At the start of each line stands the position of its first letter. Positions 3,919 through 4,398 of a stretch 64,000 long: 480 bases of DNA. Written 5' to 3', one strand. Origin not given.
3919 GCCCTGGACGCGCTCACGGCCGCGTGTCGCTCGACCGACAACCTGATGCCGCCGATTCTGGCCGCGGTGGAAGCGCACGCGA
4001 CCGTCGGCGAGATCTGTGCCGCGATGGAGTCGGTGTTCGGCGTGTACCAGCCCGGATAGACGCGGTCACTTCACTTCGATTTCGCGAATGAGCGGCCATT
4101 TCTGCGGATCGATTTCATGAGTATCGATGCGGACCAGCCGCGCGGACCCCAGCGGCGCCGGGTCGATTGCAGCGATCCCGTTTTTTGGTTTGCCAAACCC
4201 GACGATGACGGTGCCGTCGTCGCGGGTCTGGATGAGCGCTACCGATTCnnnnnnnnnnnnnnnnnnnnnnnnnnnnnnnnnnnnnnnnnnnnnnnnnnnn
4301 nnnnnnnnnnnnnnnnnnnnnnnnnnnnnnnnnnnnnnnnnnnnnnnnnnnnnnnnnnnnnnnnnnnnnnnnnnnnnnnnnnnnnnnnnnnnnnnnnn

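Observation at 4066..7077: One-polypeptide ECF sigma factor, TM helix and giant CarbopepD_reg-repeat ectodomain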

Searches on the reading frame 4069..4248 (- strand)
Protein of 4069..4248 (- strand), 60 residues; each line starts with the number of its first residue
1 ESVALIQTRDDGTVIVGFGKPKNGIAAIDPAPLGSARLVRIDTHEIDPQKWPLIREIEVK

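Call 58: search_protein_families(library=pfam, proteins=[window:4069-4248:-], max_evalue=0.01)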
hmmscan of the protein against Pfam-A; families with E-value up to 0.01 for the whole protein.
window:4069-4248:- (60 aa): 0 families
